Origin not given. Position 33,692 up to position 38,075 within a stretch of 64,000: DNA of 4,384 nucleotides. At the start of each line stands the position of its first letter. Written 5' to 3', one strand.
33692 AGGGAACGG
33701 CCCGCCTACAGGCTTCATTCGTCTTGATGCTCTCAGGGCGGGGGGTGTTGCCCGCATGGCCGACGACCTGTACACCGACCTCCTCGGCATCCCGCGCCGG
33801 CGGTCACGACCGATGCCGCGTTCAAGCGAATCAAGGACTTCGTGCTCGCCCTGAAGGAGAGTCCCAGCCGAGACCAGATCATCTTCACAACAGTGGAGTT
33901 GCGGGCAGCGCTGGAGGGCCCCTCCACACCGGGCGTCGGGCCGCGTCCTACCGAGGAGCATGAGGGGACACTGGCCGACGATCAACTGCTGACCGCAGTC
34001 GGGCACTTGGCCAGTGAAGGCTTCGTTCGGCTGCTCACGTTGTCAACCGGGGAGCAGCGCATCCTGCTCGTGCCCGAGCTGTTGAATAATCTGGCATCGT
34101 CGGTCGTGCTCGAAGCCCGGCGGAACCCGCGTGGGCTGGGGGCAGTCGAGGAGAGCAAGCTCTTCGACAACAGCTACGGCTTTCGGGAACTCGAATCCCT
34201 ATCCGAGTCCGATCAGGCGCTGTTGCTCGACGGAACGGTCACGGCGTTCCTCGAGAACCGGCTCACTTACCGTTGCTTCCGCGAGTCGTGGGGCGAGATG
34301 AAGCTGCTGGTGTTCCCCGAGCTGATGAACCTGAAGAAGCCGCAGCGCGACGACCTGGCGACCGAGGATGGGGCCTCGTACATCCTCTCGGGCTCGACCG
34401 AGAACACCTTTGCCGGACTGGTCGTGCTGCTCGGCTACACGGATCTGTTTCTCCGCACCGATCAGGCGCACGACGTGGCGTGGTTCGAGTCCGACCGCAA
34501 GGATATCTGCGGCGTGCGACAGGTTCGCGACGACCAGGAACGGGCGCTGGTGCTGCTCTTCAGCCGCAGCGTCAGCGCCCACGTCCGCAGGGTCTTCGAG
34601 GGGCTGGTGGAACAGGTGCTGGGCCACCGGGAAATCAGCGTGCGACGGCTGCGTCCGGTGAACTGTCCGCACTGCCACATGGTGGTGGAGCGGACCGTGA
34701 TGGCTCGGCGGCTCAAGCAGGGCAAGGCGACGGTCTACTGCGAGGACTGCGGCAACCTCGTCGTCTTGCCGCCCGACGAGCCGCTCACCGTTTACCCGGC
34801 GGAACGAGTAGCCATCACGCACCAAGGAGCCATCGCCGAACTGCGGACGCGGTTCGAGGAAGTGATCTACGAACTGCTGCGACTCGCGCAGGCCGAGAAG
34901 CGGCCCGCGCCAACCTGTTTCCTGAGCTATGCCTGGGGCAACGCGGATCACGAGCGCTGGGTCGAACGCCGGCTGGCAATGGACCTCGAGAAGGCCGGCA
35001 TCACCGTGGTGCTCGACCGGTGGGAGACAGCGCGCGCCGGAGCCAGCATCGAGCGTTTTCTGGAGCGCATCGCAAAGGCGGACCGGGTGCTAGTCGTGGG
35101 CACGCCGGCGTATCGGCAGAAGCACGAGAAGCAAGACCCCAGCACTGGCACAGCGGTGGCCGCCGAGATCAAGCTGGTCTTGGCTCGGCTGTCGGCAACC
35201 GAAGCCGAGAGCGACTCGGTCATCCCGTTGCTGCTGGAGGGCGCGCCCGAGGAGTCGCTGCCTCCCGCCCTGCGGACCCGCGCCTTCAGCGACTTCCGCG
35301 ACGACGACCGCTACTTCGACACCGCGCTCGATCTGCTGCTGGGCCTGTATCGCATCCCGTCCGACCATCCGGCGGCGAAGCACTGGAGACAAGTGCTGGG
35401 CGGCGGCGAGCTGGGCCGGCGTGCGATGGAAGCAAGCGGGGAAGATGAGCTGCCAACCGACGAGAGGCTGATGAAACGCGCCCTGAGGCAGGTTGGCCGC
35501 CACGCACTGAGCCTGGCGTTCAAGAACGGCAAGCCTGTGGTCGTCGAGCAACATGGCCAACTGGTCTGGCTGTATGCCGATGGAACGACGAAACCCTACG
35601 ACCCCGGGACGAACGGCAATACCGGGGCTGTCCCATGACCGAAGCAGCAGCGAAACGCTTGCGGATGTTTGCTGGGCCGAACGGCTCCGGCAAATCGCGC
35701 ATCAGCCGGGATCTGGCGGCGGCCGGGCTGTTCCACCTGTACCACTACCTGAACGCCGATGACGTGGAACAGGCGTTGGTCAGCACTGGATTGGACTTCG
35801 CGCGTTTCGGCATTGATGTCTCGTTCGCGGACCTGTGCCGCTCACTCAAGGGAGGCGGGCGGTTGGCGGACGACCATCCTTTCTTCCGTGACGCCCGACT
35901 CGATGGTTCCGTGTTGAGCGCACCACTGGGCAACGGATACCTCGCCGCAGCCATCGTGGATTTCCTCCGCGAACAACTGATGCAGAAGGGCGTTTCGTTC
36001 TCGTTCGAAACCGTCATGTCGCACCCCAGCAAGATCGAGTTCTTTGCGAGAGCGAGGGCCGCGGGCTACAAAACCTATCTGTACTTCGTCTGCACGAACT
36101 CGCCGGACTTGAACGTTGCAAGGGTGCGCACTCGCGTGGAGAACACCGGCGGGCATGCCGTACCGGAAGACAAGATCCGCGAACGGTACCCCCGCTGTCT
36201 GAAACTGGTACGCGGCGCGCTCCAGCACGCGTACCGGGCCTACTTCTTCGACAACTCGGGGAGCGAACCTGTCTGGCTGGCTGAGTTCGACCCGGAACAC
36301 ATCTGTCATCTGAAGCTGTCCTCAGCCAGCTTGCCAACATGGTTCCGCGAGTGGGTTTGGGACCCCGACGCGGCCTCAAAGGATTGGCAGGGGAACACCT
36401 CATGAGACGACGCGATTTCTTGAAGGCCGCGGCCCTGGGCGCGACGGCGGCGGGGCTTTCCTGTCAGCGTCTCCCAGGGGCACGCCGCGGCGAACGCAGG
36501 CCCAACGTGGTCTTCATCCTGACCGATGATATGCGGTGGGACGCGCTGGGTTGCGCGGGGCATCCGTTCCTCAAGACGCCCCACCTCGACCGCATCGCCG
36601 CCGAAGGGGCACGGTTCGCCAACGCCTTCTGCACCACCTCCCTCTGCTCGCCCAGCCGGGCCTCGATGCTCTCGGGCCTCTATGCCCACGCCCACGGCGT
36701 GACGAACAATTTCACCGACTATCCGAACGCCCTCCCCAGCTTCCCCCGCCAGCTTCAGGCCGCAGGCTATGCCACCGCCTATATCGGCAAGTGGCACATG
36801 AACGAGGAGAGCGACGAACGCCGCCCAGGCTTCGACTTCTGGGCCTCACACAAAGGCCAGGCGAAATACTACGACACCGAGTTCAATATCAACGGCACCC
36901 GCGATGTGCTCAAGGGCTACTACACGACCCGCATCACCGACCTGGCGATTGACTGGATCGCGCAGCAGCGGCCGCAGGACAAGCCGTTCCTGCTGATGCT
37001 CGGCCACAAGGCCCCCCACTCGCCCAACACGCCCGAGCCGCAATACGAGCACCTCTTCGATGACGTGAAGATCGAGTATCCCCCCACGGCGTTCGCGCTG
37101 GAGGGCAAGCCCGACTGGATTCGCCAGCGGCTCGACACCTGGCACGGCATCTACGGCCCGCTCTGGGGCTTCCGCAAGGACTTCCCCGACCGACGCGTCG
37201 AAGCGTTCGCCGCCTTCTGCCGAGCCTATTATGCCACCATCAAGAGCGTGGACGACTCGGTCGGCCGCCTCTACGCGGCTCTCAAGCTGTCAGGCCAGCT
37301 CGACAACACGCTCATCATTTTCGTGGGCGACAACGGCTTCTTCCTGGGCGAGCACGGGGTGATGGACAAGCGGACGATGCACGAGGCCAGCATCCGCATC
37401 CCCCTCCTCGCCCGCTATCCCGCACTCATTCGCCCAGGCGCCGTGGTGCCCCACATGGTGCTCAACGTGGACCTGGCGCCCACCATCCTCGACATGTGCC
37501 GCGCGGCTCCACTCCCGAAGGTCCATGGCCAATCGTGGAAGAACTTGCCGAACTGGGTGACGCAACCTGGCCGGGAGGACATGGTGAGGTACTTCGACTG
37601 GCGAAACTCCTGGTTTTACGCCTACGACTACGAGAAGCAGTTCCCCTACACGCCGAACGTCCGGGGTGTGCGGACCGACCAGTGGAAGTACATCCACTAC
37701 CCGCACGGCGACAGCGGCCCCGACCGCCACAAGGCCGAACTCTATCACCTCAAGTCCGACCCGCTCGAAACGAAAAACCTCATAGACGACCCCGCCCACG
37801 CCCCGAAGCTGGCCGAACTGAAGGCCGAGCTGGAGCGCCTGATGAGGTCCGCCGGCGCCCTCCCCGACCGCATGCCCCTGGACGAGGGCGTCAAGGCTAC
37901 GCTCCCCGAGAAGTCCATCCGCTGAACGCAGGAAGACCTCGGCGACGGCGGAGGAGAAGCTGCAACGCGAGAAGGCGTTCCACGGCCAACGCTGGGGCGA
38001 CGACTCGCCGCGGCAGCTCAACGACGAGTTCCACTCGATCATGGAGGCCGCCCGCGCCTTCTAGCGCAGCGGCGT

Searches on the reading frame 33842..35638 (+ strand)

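Call 31: search_protein_families(library=pfam, proteins=[window:33842-35638:+], max_evalue=0.001)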
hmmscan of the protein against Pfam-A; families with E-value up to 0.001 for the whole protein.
window:33842-35638:+ (598 aa): 2 families
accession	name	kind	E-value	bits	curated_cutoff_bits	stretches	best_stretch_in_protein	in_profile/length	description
PF13676.11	TIR_2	-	8.9e-18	65.4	28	1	360-499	2-121/122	TIR domain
PF08357.16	SEFIR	-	1.8e-07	32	23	1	359-479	3-133/150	SEFIR domain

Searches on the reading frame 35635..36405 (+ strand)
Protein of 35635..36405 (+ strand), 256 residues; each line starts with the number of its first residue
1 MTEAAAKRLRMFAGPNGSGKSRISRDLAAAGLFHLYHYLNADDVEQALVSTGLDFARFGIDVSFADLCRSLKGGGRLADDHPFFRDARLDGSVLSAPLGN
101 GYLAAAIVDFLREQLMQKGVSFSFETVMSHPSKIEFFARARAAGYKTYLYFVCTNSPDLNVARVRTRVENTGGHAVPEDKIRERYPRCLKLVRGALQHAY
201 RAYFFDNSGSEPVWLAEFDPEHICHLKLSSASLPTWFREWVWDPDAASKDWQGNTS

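Call 31: search_protein_families(library=pfam, proteins=[window:35635-36405:+], max_evalue=0.001)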
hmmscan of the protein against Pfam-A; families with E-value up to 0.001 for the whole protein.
window:35635-36405:+ (256 aa): 2 families
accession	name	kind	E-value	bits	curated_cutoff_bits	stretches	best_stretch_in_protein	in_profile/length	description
PF06414.18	Zeta_toxin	-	4e-09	36.6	22.3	1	106-194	82-172/199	Zeta toxin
PF13671.12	AAA_33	-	0.00036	21.3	27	0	11-181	3-133/143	AAA domain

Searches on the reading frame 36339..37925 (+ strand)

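Call 31: search_protein_families(library=pfam, proteins=[window:36339-37925:+], max_evalue=0.001)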
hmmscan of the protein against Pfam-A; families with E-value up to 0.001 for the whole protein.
window:36339-37925:+ (528 aa): 3 families
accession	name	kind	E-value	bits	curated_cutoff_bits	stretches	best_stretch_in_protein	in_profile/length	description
PF00884.28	Sulfatase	-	1.5e-62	212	25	1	55-386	1-298/301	Sulfatase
PF16347.10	SGSH_C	-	1.1e-32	113.7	29.3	1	337-502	1-152/154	N-sulphoglucosamine sulphohydrolase, C-terminal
PF01663.27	Phosphodiest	-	1e-11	45.5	23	1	57-334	1-221/342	Type I phosphodiesterase / nucleotide pyrophosphatase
